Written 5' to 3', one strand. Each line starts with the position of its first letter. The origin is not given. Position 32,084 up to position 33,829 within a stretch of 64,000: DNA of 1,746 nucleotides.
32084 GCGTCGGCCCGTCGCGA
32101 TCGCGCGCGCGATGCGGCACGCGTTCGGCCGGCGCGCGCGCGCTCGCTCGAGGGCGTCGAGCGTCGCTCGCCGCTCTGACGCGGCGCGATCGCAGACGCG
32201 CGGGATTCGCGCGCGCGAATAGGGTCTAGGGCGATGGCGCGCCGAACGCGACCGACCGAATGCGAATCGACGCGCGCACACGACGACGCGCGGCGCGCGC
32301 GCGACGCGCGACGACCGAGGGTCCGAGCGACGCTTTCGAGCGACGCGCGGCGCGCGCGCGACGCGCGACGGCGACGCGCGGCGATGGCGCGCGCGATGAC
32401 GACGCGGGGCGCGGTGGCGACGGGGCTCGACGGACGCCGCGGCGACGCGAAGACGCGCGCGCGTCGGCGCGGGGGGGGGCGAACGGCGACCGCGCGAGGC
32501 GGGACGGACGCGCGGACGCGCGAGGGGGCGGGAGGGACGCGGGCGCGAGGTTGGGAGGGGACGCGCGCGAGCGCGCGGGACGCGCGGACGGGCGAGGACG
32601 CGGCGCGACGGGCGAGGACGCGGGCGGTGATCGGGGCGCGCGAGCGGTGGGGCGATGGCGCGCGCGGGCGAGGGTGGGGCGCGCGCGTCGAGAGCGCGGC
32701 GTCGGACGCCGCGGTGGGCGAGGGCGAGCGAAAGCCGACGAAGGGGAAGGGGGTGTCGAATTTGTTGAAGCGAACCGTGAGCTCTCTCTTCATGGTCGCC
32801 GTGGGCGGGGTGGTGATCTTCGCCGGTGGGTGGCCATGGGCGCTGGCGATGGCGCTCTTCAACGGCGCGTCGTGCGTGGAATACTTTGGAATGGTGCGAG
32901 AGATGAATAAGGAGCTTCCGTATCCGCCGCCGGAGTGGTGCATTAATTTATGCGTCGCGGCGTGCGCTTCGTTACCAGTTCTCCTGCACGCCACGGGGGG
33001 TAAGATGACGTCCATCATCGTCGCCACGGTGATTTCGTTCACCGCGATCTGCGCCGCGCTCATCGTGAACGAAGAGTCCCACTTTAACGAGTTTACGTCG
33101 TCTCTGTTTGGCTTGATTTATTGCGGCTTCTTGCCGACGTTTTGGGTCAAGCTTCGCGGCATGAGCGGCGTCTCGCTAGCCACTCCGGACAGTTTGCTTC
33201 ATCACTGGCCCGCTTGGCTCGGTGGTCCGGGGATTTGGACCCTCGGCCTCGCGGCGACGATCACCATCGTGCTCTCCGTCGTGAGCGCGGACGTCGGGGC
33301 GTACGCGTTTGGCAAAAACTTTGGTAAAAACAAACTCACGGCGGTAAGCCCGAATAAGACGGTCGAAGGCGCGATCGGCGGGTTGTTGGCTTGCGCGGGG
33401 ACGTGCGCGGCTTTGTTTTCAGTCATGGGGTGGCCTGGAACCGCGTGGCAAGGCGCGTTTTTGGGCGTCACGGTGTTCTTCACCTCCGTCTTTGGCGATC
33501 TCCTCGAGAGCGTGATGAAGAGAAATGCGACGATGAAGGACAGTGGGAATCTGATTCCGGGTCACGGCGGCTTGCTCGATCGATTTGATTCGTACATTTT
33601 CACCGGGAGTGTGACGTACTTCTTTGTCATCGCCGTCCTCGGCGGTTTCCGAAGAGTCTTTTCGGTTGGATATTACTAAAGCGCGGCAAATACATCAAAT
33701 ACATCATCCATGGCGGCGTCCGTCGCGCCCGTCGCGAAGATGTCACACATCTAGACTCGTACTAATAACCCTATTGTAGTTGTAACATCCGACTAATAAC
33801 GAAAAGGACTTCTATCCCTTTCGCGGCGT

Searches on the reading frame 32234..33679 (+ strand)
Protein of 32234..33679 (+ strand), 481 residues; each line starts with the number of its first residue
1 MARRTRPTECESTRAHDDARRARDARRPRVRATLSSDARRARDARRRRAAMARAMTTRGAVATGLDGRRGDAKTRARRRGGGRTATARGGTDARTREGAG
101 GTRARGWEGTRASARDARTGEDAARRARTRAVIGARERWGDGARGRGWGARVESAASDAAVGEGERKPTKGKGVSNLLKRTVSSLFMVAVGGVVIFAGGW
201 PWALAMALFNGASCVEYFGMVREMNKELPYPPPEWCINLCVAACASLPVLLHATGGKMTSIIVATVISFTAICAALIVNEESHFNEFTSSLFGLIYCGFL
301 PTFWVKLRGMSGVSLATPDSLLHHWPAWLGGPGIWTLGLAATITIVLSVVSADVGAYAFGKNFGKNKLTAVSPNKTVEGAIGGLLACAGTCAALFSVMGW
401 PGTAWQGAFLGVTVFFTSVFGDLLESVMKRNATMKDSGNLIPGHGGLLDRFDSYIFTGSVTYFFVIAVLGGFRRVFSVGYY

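Call 5: search_protein_families(library=pfam, proteins=[window:32234-33679:+], max_evalue=0.01)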
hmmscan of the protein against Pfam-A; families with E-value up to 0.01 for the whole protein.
window:32234-33679:+ (481 aa): 2 families
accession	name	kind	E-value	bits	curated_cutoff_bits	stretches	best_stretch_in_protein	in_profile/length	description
PF01148.25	CTP_transf_1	-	1.3e-55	189.6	24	1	179-465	2-261/264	Cytidylyltransferase family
PF16943.10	T4SS_CagC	-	0.0098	16.5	27.9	1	336-397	12-67/119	Cag pathogenicity island, type IV secretory system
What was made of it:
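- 32384..33679 (+): CdsA (phosphatidate cytidylyltransferase) coding sequence, most likely 431 aa. It has a ~110-aa Arg/Ala/Gly-rich presequence (32384-32713) followed by the conserved membrane core (32714-33679). Call 5: CTP_transf_1 at 1.3e-55, residues 179-465 of the 481-aa ORF.
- On Phosphatidate cytidylyltransferase (CdsA/CDS, CTP_transf_1): PF01148, E 1.3e-55, covering profile positions 2-261 of 264 (call 5).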

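Call 28: find_homologous_proteins(query=window:32234-33679:+, max_evalue=1e-30)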
Query window:32234-33679:+ (481 aa): 110 proteins with E <= 1e-30 among 8000 candidates.
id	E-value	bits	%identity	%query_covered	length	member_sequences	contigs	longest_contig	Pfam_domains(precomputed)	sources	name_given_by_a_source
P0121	0.0e+0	1043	98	100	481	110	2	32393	PF01148.26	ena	-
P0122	2.9e-243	826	89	90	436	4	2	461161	PF01148.26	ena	-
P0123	3.0e-239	813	96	75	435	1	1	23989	PF01148.26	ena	-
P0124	5.0e-202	690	100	64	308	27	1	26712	PF01148.26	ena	-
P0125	1.8e-185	635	78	79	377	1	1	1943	PF01148.26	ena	-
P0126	8.9e-181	620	78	75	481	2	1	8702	PF01148.26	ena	-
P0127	2.8e-180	618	75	80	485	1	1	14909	PF01148.26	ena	-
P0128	6.6e-180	617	78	75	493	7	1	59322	PF01148.26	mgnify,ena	mgnify:CR=1 FL=1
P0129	3.8e-179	615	78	75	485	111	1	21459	PF01148.26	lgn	-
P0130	3.1e-173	595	70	86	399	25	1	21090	PF01148.26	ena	-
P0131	6.3e-172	591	81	68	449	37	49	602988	PF01148.26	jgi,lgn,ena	-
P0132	8.9e-164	564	72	76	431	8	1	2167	PF01148.26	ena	-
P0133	9.1e-162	557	61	98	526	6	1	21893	PF01148.26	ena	-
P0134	5.8e-160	551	61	92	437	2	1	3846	PF01148.26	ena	-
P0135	1.7e-158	546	72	67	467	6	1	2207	PF01148.26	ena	-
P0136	7.3e-154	531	72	66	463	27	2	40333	PF01148.26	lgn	-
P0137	1.2e-116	408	55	54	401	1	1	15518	PF01148.26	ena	-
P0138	1.1e-94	336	44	77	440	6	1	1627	PF01148.26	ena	-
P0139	4.7e-94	334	52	61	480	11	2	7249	PF01148.26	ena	-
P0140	1.9e-91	325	50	61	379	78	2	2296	PF01148.26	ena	-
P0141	5.6e-91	324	52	61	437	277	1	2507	PF01148.26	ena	-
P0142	3.0e-90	321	52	61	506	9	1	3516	PF01148.26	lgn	-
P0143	3.0e-87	311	49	64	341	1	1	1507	PF01148.26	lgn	-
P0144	3.7e-86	308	45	75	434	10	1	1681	PF01148.26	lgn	-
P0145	6.2e-85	304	47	61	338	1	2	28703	PF01148.26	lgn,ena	-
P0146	2.1e-84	302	45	67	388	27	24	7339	PF01148.26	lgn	-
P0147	2.6e-82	295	48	64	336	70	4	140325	PF01148.26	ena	-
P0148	3.7e-81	291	49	61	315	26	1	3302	PF01148.26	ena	-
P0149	2.8e-80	288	50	58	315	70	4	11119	PF01148.26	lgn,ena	-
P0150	6.8e-80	287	47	63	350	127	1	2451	PF01148.26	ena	-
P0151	2.9e-79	285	46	63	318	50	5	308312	PF01148.26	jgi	jgi:phosphatidate cytidylyltransferase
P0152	3.9e-79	285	47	63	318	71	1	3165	PF01148.26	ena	-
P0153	6.4e-79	284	47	63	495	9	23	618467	PF01148.26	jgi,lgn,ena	-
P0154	6.1e-75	271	49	51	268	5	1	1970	PF01148.26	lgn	-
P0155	1.1e-74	270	45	65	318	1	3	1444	PF01148.26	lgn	-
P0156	7.8e-72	261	43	63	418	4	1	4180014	PF01148.26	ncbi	ncbi:hypothetical protein ABBQ38_000976 [Trebouxia sp. C0009 RCD-2024]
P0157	6.8e-70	254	43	63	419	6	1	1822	PF01148.26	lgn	-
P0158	8.0e-70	254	43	63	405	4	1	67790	PF01148.26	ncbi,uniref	ncbi:hypothetical protein WJX84_011325 [Apatococcus fuscideae]|uniref:Phosphatidate cytidylyltransfe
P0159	2.2e-69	253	43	64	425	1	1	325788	PF01148.26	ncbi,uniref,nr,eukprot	ncbi:Phosphatidate cytidylyltransferase [Chlorella sorokiniana]|uniref:Phosphatidate cytidylyltransf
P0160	2.4e-69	252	41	66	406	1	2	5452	PF01148.26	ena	-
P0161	3.0e-69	252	40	66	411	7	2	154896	PF01148.26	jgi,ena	jgi:phosphatidate cytidylyltransferase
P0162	5.3e-69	251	42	62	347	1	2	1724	PF01148.26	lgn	-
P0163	9.7e-69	250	41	63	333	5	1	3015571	PF01148.26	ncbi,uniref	ncbi:hypothetical protein WJX75_006881 [Coccomyxa subellipsoidea]|uniref:Phosphatidate cytidylyltran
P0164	6.0e-68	248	45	64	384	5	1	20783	PF01148.26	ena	-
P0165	1.3e-67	247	40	64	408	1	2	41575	PF01148.26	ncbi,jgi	jgi:phosphatidate cytidylyltransferase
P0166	1.5e-67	246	43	62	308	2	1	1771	PF01148.26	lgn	-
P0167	4.5e-67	245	43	63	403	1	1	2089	PF01148.26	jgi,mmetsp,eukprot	mmetsp:Transcript_21659/g.60197 ORF Transcript_21659/g.60197 Transcript_21659/m.60197 type:complete 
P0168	1.3e-66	243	41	63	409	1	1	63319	PF01148.26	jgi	jgi:phosphatidate cytidylyltransferase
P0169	2.6e-66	242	46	57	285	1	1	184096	PF01148.26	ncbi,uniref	ncbi:hypothetical protein WJX81_007282 [Elliptochloris bilobata]|uniref:Phosphatidate cytidylyltrans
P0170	4.4e-66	242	42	62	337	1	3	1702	PF01148.26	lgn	-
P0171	1.7e-65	240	41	62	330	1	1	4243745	PF01148.26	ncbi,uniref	ncbi:g913 [Coccomyxa viridis]|uniref:Phosphatidate cytidylyltransferase n=1 Tax=Coccomyxa viridis Ta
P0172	1.8e-65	240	41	66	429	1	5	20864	PF01148.26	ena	-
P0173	2.7e-65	239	41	65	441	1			PF01148.26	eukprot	eukprot:jgi/Tetstr1/438876/TSEL_027385.t1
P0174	8.7e-65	237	42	63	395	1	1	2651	PF01148.26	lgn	-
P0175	5.1e-64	235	42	66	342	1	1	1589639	PF01148.26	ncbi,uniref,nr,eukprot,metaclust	ncbi:hypothetical protein GPECTOR_19g355 [Gonium pectorale]|uniref:Phosphatidate cytidylyltransferas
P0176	5.7e-64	235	48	55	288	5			PF01148.26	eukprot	eukprot:XP_001691107.1 phosphatidate cytidylyltransferase [Chlamydomonas reinhardtii]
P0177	1.2e-63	234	45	53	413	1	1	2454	PF01148.26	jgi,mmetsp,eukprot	mmetsp:Transcript_11513/g.20417 ORF Transcript_11513/g.20417 Transcript_11513/m.20417 type:complete 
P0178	2.1e-63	233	43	64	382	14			PF01148.26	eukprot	eukprot:CAMPEP_0118806222 /NCGR_PEP_ID=MMETSP1161-20130426/30510_1 /TAXON_ID=249345 /ORGANISM="Picoc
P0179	2.3e-63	233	38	65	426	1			PF01148.26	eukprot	eukprot:jgi/Mesvir1/12350/Mv00533-RA.1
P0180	3.7e-63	232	44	63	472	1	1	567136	PF01148.26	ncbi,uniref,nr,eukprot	ncbi:phosphatidate cytidylyltransferase [Raphidocelis subcapitata]|uniref:Phosphatidate cytidylyltra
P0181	8.6e-63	231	44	58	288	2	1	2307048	PF01148.26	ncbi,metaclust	ncbi:hypothetical protein VOLCADRAFT_43405, partial [Volvox carteri f. nagariensis]|metaclust:status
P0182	4.8e-62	228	40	62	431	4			PF01148.26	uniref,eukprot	uniref:Phosphatidate cytidylyltransferase n=1 Tax=Tetradesmus obliquus TaxID=3088 RepID=A0A383WMR8_T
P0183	5.3e-62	228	46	53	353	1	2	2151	PF01148.26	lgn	-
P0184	1.2e-61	227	41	66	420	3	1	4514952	PF01148.26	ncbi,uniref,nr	ncbi:hypothetical protein Vafri_4359 [Volvox africanus]|uniref:Phosphatidate cytidylyltransferase n=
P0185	1.9e-61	226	41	65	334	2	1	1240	PF01148.26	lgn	-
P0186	2.0e-61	226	45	53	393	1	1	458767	PF01148.26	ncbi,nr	ncbi:hypothetical protein FOA52_006347 [Chlamydomonas sp. UWO 241]|nr:hypothetical protein FOA52_006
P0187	4.3e-61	225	40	63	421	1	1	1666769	PF01148.26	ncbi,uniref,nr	ncbi:hypothetical protein Agub_g8062 [Astrephomene gubernaculifera]|uniref:Phosphatidate cytidylyltr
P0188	8.0e-61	224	36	80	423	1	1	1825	PF01148.26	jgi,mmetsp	mmetsp:Transcript_12128/g.38417 ORF Transcript_12128/g.38417 Transcript_12128/m.38417 type:complete 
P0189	8.8e-61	224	40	63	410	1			PF01148.26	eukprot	eukprot:GHUV01004838.1.p1 GENE.GHUV01004838.1~~GHUV01004838.1.p1 ORF type:complete len:411 (+),score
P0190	1.3e-60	224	43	68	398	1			PF01148.26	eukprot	eukprot:gene32548-17265_t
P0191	1.4e-60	224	49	44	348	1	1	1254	PF01148.26,PF12804.14,PF02348.26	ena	-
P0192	1.9e-60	223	40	65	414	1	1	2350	PF01148.26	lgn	-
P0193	1.9e-60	223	42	62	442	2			PF01148.26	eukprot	eukprot:GHRQ01002948.1.p1 GENE.GHRQ01002948.1~~GHRQ01002948.1.p1 ORF type:complete len:443 (+),score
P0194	2.1e-60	223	47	53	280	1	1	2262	PF01148.26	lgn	-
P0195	4.0e-60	222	42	64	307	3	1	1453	PF01148.26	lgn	-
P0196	5.6e-60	222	42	63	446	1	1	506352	PF01148.26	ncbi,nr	ncbi:MAG: cytidylyltransferase family-domain-containing protein [Monoraphidium minutum]|nr:MAG: cyti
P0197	1.0e-59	221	42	61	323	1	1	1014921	PF01148.26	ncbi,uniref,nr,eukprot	ncbi:hypothetical protein HYH03_007346 [Edaphochlamys debaryana]|uniref:Phosphatidate cytidylyltrans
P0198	2.6e-59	219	41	59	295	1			PF01148.26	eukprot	eukprot:gene9772-9929_t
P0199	2.6e-59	219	43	57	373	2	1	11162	PF01148.26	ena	-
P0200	5.4e-59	218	41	62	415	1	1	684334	PF01148.26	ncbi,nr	ncbi:cytidylyltransferase family-domain-containing protein [Scenedesmus sp. NREL 46B-D3]|nr:cytidyly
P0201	5.9e-59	218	41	53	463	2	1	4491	PF01148.26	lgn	-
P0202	7.9e-59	218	38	63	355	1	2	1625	PF01148.26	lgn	-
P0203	8.8e-59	218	43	60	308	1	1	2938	PF01148.26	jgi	jgi:phosphatidate cytidylyltransferase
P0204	9.3e-59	218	43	61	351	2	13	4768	PF01148.26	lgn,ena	-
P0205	4.8e-58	215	37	75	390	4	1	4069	PF01148.26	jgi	-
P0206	6.7e-58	215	46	50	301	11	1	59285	PF01148.26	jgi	-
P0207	6.7e-58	215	40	64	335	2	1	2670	PF01148.26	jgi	jgi:phosphatidate cytidylyltransferase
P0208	1.5e-57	214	43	62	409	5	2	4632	PF01148.26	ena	-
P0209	2.2e-57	213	41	53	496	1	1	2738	PF01148.26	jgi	jgi:phosphatidate cytidylyltransferase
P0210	6.8e-56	208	41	60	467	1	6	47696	PF01148.26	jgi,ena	-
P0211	2.5e-55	206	42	60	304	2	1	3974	PF01148.26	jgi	-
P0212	5.8e-55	205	53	39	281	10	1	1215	PF01148.26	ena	-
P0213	6.6e-55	205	42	58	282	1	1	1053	PF01148.26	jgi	jgi:phosphatidate cytidylyltransferase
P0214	6.6e-55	205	41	52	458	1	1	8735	PF01148.26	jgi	jgi:phosphatidate cytidylyltransferase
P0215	6.7e-55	205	39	63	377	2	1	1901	PF01148.26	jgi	-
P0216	1.3e-52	197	40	52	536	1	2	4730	PF01148.26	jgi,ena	jgi:phosphatidate cytidylyltransferase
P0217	2.1e-52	197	38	63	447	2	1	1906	PF01148.26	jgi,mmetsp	mmetsp:Transcript_35636/g.42923 ORF Transcript_35636/g.42923 Transcript_35636/m.42923 type:complete 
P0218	4.3e-52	196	47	42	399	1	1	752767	PF01148.26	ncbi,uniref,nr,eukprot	ncbi:phosphatidate cytidylyltransferase [Raphidocelis subcapitata]|uniref:Phosphatidate cytidylyltra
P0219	5.8e-52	195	39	55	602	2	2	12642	PF01148.26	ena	-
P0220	8.9e-52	194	42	52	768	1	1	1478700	PF01080.23,PF01148.26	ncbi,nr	ncbi:unnamed protein product [Closterium sp. Yama58-4]|nr:unnamed protein product [Closterium sp. Ya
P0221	2.1e-51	193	39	52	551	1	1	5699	PF01148.26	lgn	-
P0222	3.9e-50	189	39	59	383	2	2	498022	PF01148.26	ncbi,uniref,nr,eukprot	ncbi:phosphatidate cytidylyltransferase [Chloropicon primus]|uniref:Phosphatidate cytidylyltransfera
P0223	7.7e-49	185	47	38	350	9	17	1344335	PF01148.26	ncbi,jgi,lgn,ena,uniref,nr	ncbi:hypothetical protein PPROV_000038300 [Pycnococcus provasolii]|uniref:Phosphatidate cytidylyltra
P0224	6.0e-40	155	31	76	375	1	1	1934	PF01148.26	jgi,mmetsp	mmetsp:Transcript_31917/g.45948 ORF Transcript_31917/g.45948 Transcript_31917/m.45948 type:complete 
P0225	3.5e-39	153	52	31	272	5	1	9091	PF01148.26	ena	-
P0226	7.5e-39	152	35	60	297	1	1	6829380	PF01148.26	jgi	jgi:phosphatidate cytidylyltransferase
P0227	8.0e-39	152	35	65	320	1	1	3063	PF01148.26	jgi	jgi:CDP-diglyceride synthetase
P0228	1.3e-38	151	35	59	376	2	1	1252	PF01148.26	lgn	-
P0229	1.8e-38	151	34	60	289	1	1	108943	PF01148.26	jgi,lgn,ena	jgi:phosphatidate cytidylyltransferase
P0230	1.1e-37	148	68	12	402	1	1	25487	PF01148.26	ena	-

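Call 31: find_encoding_contigs(protein=P0122, flank=3000, max_places=2)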
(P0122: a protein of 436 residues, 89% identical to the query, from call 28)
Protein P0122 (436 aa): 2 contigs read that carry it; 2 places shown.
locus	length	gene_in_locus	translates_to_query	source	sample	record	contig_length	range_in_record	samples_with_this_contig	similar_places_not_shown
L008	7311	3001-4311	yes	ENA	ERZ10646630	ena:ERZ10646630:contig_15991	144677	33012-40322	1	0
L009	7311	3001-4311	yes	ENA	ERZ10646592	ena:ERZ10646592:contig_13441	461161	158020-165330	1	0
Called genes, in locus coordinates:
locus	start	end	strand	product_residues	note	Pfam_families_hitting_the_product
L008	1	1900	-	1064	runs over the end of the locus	PF02135:zf-TAZ, PF00628:PHD (weak), PF08214:HAT_KAT11, PF00569:ZZ (weak), PF02135:zf-TAZ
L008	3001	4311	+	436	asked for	PF01148:CTP_transf_1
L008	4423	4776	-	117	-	PF01209:Ubie_methyltran (weak), PF08241:Methyltransf_11 (faint)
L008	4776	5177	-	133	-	-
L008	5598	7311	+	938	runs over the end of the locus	PF12009:Telomerase_RBD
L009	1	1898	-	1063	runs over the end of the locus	PF02135:zf-TAZ, PF00628:PHD (weak), PF08214:HAT_KAT11, PF00569:ZZ (weak), PF02135:zf-TAZ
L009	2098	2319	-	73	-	-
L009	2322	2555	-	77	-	-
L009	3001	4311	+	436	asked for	PF01148:CTP_transf_1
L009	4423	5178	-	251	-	PF01209:Ubie_methyltran, PF13489:Methyltransf_23, PF08241:Methyltransf_11, PF08242:Methyltransf_12 (weak), PF13649:Methyltransf_25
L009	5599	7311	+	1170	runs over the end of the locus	PF12009:Telomerase_RBD, PF00078:RVT_1, PF21399:TERT_C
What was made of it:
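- With ATG 32384 the spacer matches the one in L009: L009's CdsA ATG is at 3001 and the ORF called over its HAC exon 1 starts at 2555, about 445 nt away (call 31).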

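Call 38: list_cluster_members(proteins=[P0011, P0013, P0073, P0008, P0167, P0188])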
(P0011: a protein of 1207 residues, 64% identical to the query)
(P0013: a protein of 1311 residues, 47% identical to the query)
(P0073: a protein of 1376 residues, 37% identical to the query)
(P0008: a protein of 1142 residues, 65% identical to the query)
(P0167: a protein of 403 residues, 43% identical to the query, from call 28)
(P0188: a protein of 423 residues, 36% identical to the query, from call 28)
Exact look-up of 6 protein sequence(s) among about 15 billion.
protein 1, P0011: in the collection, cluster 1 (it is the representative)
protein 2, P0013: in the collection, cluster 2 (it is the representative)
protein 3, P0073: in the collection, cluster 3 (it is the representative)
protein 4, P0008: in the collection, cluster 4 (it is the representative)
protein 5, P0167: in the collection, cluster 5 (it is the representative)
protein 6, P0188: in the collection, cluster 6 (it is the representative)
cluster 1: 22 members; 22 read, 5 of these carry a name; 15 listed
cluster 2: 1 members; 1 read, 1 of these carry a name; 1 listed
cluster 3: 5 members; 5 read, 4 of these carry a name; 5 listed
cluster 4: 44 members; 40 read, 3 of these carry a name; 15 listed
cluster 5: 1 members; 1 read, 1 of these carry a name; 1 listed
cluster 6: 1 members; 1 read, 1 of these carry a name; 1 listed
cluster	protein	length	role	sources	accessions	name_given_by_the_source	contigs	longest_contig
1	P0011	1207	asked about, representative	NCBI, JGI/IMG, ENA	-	E1A/CREB-binding protein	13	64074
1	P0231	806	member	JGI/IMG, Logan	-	E1A/CREB-binding protein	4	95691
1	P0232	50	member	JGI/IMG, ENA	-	E1A/CREB-binding protein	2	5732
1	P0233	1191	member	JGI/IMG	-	E1A/CREB-binding protein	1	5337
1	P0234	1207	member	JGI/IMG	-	E1A/CREB-binding protein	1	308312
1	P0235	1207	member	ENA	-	-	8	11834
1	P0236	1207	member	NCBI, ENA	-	-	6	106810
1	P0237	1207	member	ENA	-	-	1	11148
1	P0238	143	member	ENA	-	-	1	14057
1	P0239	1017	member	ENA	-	-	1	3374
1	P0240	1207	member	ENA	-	-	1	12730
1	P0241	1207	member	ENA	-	-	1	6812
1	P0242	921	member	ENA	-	-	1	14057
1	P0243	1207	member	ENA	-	-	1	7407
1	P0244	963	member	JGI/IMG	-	-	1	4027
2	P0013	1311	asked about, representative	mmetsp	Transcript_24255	Transcript_24255/g.82875 ORF Transcript_24255/g.82875 Transcript_24255/m.82875 ...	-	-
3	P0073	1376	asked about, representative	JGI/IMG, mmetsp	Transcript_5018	Transcript_5018/g.18226 ORF Transcript_5018/g.18226 Transcript_5018/m.18226 type:complete ...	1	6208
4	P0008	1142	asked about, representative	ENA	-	-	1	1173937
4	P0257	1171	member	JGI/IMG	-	-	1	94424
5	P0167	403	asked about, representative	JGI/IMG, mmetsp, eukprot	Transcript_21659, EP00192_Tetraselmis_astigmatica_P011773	Transcript_21659/g.60197 ORF Transcript_21659/g.60197 Transcript_21659/m.60197 ... | CAMPEP_0117656270 /NCGR_PEP_ID=MMETSP0804-20121206/4716_1 /TAXON_ID=1074897 ...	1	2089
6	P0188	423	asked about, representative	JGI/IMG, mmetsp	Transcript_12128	Transcript_12128/g.38417 ORF Transcript_12128/g.38417 Transcript_12128/m.38417 ...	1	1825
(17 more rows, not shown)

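Call 47: search_protein_families(library=ncbifam, proteins=[window:32384-33679:+], max_evalue=0.001)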
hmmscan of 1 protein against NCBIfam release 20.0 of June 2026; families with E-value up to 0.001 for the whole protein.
window:32384-33679:+ (431 aa): 1 family
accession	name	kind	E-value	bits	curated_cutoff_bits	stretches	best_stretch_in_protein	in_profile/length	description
NF008635.0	PRK11624.1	equivalog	2.1e-27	96.2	385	1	293-413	155-274/285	phosphatidate cytidylyltransferase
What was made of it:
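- On Phosphatidate cytidylyltransferase (CdsA/CDS, CTP_transf_1): NCBIfam PRK11624 gives a partial match of 96 bits, far below its equivalog cut-off of 385, so this is not the E. coli-type equivalog (call 47).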
